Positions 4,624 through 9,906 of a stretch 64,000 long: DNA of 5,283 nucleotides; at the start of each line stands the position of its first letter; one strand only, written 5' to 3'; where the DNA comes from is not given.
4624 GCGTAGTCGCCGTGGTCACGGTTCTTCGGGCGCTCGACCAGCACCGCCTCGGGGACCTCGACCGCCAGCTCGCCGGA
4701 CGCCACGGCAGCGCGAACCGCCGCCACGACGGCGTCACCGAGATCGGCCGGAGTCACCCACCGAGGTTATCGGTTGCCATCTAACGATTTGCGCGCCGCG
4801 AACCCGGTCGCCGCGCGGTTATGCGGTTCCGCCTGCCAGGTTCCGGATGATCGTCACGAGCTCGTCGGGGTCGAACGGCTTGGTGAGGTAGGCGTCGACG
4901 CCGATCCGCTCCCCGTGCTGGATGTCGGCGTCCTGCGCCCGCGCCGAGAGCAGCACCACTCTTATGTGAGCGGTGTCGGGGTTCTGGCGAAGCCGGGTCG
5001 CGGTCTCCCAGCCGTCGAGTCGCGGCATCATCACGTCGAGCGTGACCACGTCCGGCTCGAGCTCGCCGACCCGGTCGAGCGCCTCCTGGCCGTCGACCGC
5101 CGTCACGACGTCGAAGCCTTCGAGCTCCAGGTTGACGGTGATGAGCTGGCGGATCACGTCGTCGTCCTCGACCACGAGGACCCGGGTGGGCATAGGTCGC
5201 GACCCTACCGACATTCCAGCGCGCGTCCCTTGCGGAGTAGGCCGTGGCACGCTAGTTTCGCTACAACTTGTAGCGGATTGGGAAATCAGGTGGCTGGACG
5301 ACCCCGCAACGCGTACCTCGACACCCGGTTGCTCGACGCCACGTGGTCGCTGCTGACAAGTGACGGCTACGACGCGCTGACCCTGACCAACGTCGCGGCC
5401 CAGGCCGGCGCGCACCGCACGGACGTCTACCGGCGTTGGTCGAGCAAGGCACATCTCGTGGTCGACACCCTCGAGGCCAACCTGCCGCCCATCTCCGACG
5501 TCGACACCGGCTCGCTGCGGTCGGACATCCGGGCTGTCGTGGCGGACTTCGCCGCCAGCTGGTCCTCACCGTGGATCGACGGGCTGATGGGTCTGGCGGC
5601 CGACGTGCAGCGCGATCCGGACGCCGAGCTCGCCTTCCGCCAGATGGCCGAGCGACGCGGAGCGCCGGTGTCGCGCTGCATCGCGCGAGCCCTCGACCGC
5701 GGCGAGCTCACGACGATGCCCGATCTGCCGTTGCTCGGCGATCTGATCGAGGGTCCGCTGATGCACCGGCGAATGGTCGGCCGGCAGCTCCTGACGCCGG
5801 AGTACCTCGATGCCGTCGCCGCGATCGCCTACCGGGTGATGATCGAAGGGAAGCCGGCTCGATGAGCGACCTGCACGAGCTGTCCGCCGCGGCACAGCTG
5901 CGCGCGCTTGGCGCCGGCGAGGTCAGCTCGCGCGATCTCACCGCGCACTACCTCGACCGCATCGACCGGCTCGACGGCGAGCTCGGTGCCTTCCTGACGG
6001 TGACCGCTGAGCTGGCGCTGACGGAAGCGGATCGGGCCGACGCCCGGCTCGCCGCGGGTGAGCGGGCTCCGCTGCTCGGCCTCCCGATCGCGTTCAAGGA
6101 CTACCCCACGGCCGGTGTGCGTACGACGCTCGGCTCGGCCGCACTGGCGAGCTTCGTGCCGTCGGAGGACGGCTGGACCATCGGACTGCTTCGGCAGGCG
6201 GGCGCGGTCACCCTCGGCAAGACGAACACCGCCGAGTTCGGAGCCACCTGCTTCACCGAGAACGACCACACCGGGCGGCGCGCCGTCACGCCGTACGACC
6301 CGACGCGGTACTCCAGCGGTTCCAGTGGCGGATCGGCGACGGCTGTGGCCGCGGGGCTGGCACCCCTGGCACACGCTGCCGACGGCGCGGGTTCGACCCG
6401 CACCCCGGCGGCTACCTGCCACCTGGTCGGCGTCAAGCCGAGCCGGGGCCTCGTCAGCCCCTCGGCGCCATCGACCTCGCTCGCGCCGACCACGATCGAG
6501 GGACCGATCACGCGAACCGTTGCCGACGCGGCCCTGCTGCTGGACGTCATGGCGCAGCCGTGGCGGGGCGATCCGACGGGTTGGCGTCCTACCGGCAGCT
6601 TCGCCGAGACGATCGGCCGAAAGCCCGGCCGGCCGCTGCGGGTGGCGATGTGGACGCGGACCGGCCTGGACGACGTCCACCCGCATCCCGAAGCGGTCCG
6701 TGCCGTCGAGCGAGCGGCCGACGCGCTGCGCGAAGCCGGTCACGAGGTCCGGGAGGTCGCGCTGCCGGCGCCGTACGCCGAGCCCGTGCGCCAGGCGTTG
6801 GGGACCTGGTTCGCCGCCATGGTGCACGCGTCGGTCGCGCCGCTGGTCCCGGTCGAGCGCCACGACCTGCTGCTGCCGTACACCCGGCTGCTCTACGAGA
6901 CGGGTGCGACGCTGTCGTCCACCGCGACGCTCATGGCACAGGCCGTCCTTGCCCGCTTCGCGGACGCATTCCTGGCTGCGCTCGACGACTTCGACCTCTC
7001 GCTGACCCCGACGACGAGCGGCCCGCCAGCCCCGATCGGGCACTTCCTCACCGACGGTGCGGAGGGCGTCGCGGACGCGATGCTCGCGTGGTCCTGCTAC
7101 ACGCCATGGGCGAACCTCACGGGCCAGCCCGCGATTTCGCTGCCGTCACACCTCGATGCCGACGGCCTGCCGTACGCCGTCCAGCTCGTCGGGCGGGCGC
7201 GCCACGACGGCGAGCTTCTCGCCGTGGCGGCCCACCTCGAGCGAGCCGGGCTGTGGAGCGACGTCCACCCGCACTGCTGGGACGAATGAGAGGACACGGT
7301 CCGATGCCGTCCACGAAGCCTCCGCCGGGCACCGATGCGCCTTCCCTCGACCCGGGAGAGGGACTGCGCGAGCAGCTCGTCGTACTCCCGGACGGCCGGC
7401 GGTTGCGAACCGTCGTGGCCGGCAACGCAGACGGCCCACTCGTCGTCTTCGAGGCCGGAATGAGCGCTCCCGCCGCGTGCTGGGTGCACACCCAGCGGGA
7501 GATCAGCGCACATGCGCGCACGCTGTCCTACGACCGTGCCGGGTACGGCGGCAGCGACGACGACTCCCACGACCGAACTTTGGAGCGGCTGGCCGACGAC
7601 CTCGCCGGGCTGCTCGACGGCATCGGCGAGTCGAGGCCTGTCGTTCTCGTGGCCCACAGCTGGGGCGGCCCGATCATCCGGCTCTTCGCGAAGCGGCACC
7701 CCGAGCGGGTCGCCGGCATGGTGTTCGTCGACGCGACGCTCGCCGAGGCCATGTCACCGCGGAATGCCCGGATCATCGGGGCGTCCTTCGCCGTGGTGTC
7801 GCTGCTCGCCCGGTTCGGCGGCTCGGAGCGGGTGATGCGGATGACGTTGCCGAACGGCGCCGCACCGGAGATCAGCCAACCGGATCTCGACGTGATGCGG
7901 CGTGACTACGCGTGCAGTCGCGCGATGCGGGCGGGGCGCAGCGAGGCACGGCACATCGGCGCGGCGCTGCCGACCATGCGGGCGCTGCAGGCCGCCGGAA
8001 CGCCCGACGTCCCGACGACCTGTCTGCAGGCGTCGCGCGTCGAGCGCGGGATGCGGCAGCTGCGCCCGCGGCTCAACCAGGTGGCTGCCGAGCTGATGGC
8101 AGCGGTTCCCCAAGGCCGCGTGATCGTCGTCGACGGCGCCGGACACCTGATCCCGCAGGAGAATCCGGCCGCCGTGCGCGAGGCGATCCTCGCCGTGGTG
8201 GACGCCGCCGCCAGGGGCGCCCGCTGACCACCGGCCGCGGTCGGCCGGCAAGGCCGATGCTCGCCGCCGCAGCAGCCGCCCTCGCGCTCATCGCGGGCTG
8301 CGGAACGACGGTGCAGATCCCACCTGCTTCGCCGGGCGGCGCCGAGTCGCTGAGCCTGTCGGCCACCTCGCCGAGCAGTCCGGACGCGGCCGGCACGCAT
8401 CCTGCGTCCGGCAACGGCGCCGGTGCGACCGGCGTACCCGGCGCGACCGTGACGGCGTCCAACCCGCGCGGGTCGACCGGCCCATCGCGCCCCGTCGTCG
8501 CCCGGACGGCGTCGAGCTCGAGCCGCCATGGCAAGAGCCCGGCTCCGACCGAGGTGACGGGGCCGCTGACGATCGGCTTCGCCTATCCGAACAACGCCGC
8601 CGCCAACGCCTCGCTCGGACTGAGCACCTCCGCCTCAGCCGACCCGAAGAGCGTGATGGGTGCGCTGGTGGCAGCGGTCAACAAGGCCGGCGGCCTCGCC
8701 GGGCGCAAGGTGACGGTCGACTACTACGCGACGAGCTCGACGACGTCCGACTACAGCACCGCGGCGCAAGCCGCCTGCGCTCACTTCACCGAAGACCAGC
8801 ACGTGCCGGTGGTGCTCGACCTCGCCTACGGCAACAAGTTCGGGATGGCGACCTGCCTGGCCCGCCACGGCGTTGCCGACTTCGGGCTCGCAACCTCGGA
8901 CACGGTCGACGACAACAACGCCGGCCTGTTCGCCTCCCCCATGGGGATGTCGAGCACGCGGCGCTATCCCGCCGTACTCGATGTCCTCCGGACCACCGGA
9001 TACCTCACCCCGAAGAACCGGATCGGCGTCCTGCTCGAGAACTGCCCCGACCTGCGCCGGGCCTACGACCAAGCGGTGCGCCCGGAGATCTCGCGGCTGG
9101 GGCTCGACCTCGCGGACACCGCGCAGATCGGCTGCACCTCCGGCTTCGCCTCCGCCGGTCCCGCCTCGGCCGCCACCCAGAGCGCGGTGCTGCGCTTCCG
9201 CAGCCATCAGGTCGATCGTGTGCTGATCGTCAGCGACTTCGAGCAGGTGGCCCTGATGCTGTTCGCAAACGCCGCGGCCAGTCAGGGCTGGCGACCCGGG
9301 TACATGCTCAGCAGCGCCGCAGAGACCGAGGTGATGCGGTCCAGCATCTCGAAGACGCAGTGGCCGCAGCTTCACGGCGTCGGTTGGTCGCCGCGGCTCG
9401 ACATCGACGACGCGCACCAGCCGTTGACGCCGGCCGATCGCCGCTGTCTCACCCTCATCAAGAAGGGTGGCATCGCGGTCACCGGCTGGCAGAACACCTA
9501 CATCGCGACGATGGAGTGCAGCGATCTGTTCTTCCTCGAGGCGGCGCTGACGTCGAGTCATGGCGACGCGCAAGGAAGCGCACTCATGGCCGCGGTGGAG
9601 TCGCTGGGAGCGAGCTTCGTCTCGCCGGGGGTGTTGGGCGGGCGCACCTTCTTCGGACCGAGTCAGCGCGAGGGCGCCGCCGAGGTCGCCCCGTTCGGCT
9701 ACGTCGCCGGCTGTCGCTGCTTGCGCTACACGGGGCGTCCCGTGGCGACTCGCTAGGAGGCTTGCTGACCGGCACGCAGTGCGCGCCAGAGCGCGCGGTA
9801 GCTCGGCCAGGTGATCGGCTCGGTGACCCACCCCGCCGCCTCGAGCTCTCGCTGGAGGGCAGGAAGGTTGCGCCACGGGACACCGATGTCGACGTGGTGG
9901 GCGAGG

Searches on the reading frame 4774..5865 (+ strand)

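Call 56: search_protein_families(library=pfam, proteins=[window:4774-5865:+], max_evalue=0.0001)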
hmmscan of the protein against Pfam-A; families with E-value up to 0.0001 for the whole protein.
window:4774-5865:+ (363 aa): 2 families
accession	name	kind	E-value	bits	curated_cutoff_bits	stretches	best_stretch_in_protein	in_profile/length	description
PF16859.10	TetR_C_11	-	1.5e-20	74.1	32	1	244-350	3-111/113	Tetracyclin repressor-like, C-terminal domain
PF00440.29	TetR_N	-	8.1e-09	35.6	24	1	186-229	1-44/47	Bacterial regulatory proteins, tetR family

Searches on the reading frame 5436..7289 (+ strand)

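Call 56: search_protein_families(library=pfam, proteins=[window:5436-7289:+], max_evalue=0.0001)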
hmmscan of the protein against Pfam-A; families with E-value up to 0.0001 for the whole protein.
window:5436-7289:+ (617 aa): 1 family
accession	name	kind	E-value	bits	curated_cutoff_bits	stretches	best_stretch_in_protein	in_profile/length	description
PF01425.27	Amidase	-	2.3e-92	310.8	27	1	167-595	1-445/445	Amidase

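Call 78: search_protein_families(library=ncbifam, proteins=[window:5436-7289:+], max_evalue=1e-10)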
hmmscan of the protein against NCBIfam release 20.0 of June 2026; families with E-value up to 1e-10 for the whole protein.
window:5436-7289:+ (617 aa): 26 families (the best 25 are shown)
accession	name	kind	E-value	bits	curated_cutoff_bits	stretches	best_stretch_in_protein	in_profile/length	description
NF009119.0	PRK12470.1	equivalog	7.5e-94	315.4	498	1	143-613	3-460/462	amidase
NF004717.0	PRK06061.1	equivalog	7.4e-89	298.6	498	1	150-615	18-477/483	amidase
NF004815.0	PRK06169.1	equivalog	1.4e-77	261.2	506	1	142-612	3-466/471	amidase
NF005686.0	PRK07486.1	subfamily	1.8e-70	238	465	1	141-614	6-482/486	amidase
NF005687.0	PRK07487.1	subfamily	5.5e-65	220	428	1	143-604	2-455/468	amidase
NF005899.0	PRK07869.1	equivalog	2e-64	218.1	418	1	146-611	12-468/471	amidase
NF004816.0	PRK06170.1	equivalog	1.5e-60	205.3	503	1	147-604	10-481/493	amidase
NF005450.0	PRK07042.1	equivalog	1.4e-59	201.8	458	1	143-603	1-450/464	amidase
TIGR00132.1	gatA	equivalog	7.8e-55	186.5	481.1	2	160-444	7-287/466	Asp-tRNA(Asn)/Glu-tRNA(Gln) amidotransferase subunit GatA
NF005688.0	PRK07488.1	equivalog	8.7e-55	186.5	532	1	143-444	5-290/474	indoleacetamide hydrolase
NF006631.0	PRK09201.1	equivalog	8.5e-54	183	461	1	146-610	4-460/466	AtzE family amidohydrolase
TIGR02715.1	amido_AtzE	subfamily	9.5e-53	179.7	425.75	1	155-607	6-450/452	AtzE family amidohydrolase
NF006043.0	PRK08186.1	subfamily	7.2e-49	166.7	487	1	150-604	8-447/600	allophanate hydrolase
NF005099.0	PRK06529.1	equivalog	4.9e-48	164.1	505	2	151-530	6-383/484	amidase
TIGR02713.1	allophanate_hyd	equivalog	2.1e-46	158.6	511.05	1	194-604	13-412/563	allophanate hydrolase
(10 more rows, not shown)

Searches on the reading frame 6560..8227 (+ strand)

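Call 56: search_protein_families(library=pfam, proteins=[window:6560-8227:+], max_evalue=0.0001)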
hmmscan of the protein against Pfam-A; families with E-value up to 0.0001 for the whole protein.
window:6560-8227:+ (555 aa): 3 families
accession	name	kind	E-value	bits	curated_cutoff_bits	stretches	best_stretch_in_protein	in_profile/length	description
PF12697.13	Abhydrolase_6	-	1e-19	72.5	26.3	1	295-542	1-217/217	Alpha/beta hydrolase family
PF00561.26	Abhydrolase_1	-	4.9e-16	59.6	25.8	1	294-403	2-112/245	alpha/beta hydrolase fold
PF12146.15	Hydrolase_4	-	1.4e-09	38.1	27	1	321-473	34-180/239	Serine aminopeptidase, S33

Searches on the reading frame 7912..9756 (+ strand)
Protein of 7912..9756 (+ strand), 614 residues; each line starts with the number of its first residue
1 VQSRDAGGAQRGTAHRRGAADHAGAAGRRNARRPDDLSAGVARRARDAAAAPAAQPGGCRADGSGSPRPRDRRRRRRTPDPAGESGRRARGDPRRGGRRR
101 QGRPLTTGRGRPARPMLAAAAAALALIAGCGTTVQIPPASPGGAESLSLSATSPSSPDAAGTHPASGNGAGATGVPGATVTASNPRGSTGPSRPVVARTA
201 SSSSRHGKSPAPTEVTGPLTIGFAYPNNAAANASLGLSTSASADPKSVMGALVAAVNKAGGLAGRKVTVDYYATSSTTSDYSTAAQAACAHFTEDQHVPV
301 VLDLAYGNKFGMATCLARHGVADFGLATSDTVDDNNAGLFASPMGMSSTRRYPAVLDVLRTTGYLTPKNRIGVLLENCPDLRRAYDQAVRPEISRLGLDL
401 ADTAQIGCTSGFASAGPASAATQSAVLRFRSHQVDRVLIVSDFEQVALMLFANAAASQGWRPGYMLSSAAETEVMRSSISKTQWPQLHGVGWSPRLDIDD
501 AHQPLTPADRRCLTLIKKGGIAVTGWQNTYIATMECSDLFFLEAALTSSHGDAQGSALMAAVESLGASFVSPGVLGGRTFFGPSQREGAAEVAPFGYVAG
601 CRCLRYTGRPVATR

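Call 56: search_protein_families(library=pfam, proteins=[window:7912-9756:+], max_evalue=0.0001)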
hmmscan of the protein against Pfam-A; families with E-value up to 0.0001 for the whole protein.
window:7912-9756:+ (614 aa): 1 family
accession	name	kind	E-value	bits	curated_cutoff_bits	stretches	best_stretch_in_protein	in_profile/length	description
PF13458.12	Peripla_BP_6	-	1.6e-07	31.8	31.7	1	250-580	26-322/343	Periplasmic binding protein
